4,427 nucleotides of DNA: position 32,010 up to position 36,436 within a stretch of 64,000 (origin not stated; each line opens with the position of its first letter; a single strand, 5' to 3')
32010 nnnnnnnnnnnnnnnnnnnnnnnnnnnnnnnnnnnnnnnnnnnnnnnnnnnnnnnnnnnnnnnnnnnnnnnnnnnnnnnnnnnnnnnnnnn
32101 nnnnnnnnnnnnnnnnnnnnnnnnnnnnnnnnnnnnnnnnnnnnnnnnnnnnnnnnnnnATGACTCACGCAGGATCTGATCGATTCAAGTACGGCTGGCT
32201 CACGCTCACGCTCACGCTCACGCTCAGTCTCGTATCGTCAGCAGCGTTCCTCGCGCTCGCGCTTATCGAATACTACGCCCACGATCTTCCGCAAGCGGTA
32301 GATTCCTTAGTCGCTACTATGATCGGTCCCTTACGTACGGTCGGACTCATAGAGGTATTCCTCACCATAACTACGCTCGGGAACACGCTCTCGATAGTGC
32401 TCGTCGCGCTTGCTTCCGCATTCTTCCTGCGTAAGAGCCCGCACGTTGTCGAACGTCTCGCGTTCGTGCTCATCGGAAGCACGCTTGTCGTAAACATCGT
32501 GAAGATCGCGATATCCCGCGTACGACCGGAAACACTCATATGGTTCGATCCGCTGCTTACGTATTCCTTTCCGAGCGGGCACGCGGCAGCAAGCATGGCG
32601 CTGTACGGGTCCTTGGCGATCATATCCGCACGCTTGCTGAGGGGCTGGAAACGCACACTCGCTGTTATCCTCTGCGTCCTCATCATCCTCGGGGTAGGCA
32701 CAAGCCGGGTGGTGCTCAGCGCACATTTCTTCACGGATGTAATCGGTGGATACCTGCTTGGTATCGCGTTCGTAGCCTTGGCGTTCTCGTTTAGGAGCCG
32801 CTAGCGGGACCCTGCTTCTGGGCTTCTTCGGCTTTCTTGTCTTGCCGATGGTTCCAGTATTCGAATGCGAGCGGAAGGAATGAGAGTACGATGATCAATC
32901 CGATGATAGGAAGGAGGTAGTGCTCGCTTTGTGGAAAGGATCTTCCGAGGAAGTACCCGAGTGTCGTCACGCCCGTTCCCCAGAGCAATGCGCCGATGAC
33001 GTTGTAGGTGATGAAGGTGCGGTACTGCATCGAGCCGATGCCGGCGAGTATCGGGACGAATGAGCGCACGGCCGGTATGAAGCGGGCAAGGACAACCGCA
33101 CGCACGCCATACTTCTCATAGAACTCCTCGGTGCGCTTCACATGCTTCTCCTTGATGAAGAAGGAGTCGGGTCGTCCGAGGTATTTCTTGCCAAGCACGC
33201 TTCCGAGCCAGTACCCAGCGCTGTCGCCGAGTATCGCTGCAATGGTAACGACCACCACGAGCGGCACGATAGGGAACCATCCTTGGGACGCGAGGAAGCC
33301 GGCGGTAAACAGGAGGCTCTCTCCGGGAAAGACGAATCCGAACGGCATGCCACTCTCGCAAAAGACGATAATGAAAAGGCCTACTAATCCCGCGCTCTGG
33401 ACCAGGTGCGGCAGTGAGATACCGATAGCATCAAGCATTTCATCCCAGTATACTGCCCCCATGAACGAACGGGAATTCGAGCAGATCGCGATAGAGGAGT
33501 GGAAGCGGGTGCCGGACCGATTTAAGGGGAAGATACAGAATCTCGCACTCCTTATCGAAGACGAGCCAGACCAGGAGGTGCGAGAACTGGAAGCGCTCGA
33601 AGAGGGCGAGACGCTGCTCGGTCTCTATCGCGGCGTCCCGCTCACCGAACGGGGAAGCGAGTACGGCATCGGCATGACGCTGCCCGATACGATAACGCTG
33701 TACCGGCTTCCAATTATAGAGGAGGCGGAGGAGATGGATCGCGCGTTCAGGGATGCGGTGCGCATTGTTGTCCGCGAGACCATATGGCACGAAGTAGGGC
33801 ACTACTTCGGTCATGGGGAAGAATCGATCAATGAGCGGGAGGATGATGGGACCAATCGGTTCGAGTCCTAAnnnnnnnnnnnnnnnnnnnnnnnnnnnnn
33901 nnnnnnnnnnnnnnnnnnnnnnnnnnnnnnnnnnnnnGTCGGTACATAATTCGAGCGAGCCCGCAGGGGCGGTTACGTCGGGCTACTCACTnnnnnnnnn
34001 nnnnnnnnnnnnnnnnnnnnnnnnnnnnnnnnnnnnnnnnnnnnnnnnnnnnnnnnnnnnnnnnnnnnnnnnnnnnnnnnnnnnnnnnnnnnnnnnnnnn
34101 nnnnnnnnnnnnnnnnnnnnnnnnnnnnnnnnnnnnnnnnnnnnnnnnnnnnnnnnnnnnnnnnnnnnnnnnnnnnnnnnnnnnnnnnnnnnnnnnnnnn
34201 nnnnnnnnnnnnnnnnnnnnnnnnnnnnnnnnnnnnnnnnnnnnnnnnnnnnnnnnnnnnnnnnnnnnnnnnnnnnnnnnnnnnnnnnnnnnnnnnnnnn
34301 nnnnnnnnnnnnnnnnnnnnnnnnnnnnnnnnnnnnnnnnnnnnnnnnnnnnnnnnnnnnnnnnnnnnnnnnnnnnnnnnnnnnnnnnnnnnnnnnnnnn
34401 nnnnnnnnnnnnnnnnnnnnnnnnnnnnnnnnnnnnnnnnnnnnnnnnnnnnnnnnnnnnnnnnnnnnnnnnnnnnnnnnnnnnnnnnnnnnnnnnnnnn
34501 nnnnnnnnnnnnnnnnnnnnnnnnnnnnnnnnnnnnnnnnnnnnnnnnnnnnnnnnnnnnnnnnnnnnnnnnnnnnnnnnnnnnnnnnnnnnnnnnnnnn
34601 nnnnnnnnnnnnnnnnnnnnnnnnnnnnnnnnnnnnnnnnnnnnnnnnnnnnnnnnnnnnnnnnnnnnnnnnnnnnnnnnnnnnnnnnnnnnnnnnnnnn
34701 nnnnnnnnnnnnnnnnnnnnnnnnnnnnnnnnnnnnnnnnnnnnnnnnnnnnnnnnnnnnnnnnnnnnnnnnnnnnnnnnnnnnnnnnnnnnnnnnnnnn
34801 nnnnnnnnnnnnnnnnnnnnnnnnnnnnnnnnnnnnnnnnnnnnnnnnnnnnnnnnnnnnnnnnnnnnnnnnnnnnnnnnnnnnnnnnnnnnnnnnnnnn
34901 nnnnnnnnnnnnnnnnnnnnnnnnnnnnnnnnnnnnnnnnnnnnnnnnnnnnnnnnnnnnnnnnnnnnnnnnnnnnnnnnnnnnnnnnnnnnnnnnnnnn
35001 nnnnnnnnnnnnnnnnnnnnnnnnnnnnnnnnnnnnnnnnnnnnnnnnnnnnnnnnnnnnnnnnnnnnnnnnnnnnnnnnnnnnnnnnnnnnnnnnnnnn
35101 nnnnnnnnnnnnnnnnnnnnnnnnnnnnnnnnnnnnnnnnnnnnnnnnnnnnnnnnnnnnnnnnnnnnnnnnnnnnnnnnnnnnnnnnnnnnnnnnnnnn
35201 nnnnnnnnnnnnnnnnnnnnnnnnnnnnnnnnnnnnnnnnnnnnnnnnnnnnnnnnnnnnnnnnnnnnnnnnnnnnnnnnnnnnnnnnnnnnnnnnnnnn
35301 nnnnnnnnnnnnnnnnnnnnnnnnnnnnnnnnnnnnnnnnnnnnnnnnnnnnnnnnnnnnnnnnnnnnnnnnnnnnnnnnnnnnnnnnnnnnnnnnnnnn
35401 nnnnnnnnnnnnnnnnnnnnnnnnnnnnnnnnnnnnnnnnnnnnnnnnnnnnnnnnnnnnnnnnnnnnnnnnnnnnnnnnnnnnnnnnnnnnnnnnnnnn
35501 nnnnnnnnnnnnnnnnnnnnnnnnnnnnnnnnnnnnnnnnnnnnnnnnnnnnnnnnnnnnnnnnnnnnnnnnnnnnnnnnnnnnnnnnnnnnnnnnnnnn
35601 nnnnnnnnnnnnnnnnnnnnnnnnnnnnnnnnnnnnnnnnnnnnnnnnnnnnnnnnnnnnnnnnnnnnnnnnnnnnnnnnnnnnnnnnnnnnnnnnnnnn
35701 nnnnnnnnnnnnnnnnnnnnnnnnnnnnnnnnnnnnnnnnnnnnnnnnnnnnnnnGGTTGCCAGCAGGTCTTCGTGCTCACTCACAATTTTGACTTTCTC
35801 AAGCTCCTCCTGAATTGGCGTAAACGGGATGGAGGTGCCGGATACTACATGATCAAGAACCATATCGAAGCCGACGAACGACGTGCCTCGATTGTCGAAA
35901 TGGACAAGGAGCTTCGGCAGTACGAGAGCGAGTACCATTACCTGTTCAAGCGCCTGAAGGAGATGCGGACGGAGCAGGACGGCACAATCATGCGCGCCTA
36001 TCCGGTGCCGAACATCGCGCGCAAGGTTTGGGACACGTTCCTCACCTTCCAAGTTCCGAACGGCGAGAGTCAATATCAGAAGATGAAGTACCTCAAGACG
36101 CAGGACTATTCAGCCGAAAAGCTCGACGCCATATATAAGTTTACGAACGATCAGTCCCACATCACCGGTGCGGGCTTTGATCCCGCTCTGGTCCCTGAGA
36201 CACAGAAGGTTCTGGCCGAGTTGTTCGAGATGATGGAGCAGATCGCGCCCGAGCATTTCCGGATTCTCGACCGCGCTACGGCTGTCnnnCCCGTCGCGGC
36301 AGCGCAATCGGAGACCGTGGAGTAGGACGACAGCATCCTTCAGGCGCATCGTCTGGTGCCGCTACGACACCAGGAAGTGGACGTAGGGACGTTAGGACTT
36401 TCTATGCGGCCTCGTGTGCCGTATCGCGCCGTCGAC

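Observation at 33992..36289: Stand-alone RloC/PrrC-like AAA_13 ATPase with CxxC zinc hook and anticodon-nuclease-like C-terminus, no linked restriction-modification genes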

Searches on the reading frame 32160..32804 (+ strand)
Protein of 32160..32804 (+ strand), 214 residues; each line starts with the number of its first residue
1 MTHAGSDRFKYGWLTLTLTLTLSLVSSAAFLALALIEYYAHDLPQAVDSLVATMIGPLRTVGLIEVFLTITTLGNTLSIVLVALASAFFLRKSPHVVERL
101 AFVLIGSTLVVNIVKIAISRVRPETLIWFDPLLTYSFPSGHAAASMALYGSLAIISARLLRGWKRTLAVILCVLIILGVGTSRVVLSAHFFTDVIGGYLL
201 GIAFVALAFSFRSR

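Call 8: search_protein_families(library=pfam, proteins=[window:32160-32804:+], max_evalue=0.01)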
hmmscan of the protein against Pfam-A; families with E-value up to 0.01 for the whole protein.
window:32160-32804:+ (214 aa): 2 families
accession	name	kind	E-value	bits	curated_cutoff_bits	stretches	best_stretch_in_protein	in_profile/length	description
PF01569.27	PAP2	-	1.2e-22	80.5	27.2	1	100-212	5-125/130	PAP2 superfamily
PF14378.12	PAP2_3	-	0.0041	17.4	27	0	14-206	10-189/190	PAP2 superfamily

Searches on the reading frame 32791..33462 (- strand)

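Call 8: search_protein_families(library=pfam, proteins=[window:32791-33462:-], max_evalue=0.01)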
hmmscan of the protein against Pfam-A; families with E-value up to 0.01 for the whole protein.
window:32791-33462:- (223 aa): 1 family
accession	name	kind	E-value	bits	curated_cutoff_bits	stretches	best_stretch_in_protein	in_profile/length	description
PF09335.16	VTT_dom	-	5.9e-24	85.3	33.9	1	45-170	1-122/123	VTT domain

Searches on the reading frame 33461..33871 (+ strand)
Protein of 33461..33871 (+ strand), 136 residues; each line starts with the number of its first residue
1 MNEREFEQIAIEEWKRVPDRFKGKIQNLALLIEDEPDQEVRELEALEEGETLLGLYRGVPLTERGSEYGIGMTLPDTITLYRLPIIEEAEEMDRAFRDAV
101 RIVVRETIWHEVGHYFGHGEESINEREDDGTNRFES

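Call 38: search_protein_families(library=pfam, proteins=[window:33461-33871:+], max_evalue=0.001)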
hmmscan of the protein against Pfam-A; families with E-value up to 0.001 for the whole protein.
window:33461-33871:+ (136 aa): 1 family
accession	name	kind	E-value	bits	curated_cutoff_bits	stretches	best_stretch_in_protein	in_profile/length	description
PF06262.17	Zincin_1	-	2.9e-21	75.7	22.4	1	26-126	2-95/97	Zincin-like metallopeptidase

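Call 63: search_protein_families(library=padloc, proteins=[window:33461-33871:+], max_evalue=0.001)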
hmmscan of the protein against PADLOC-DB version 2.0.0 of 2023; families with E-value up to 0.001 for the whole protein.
window:33461-33871:+ (136 aa): 0 families

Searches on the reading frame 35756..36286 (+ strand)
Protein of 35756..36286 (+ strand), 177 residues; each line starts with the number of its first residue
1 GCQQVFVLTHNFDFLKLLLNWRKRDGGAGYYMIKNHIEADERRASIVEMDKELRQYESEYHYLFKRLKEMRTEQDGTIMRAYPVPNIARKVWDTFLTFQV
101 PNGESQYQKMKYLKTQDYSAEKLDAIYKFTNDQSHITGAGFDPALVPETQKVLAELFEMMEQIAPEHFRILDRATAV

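Call 14: search_protein_families(library=padloc, proteins=[window:35756-36286:+], max_evalue=10)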
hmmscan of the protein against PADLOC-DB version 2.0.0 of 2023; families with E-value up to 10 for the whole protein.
seq(177 aa): 7 families
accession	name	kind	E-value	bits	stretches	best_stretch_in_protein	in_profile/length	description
PDLC04894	PDC-S06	-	1.8e-64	216.6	1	2-173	561-736/740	-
PDLC04887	PDC-S06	-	1.2e-23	81.6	1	2-171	607-779/790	-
PDLC04896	PDC-S06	-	3e-23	80.4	1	2-174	556-730/732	-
PDLC04886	PDC-S06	-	1.1e-09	35.7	1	3-154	564-703/727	-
PDLC04897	PDC-S06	-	5.1e-08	30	1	3-159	570-708/727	-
PDLC04890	PDC-S06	-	5.4e-07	26.5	1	3-163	565-715/732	-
PDLC04898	PDC-S06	-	9.3e-05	18.9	1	4-135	600-710/752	-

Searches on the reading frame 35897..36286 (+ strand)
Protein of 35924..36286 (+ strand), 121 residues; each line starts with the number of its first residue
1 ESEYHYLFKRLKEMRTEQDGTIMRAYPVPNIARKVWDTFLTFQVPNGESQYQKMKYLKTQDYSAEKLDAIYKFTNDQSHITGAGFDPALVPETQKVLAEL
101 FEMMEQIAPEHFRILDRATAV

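Call 14: search_protein_families(library=padloc, proteins=[window:35924-36286:+], max_evalue=10)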
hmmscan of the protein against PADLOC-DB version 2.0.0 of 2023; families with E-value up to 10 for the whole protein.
seq(121 aa): 5 families
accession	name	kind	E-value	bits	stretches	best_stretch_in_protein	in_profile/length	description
PDLC04894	PDC-S06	-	3.9e-41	139.4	1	1-118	621-737/740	-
PDLC04896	PDC-S06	-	3.2e-14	50.5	1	2-118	614-730/732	-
PDLC04887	PDC-S06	-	1.9e-10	38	1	2-115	663-779/790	-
PDLC04886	PDC-S06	-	0.00063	16.6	1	3-100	616-705/727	-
PDLC04898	PDC-S06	-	0.0037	13.6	1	11-79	646-710/752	-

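Call 47: search_solved_structures(query=A2, max_evalue=10, show_alignments=2)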
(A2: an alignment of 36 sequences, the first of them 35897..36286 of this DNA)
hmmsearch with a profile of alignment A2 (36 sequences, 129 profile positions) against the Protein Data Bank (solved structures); distinct sequences matched with E-value up to 10: 3.
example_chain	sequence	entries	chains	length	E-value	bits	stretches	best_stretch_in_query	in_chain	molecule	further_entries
8gab_A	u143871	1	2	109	0.61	13.4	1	55-127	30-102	CTLA-4 binder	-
9k8a_A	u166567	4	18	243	1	12.7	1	63-126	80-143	Cage-t32-Zn1-HEHE-34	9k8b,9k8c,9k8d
7rmy_A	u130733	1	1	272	1.1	12.5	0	90-127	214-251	De Novo designed tunable homodimer, D_3-337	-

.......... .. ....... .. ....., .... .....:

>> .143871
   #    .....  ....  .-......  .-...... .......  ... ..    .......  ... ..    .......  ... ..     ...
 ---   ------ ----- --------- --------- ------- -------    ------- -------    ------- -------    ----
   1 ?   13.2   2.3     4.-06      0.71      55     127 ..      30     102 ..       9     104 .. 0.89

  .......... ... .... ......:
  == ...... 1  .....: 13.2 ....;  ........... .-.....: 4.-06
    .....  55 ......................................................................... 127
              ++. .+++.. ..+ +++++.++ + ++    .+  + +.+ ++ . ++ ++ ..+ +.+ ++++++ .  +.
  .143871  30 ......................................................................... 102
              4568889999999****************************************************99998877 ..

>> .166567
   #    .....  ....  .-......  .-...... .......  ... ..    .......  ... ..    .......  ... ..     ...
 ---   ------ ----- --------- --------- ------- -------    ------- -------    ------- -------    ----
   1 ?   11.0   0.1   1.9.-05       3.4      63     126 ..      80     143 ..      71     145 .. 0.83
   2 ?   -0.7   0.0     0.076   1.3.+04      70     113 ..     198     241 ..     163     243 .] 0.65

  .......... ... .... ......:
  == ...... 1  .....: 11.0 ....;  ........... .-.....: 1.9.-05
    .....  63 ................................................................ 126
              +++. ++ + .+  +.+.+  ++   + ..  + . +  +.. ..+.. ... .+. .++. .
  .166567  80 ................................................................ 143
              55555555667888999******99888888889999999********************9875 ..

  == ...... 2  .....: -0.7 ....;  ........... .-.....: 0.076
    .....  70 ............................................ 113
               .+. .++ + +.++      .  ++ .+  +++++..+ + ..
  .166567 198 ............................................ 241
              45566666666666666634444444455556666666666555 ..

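Call 52: predict_structure(alignment_id=A2)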
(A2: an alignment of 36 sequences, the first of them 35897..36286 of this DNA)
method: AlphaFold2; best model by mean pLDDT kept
length: 130 residues; sequences in the alignment: 36
mean_pLDDT: 92.5   pTM: 0.86
mean pLDDT of the five models: 92.5, 91.6, 91.2, 90.9, 88.7
residues with pLDDT >= 90: 104; 70-90: 23; 50-70: 3; < 50: 0
segments of 3 or more residues with pLDDT < 50: none
pLDDT, mean of each block of 10 residues (from residue 1): 78 95 95 93 97 94 97 98 88 81 97 98 92
secondary structure, 60 per line:
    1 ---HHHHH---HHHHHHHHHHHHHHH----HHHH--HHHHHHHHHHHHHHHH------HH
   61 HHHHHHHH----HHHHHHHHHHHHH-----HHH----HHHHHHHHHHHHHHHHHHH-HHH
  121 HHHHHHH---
elements in order: H4-8 H12-26 H31-34 H37-52 H59-68 H73-85 H98-116 H118-127
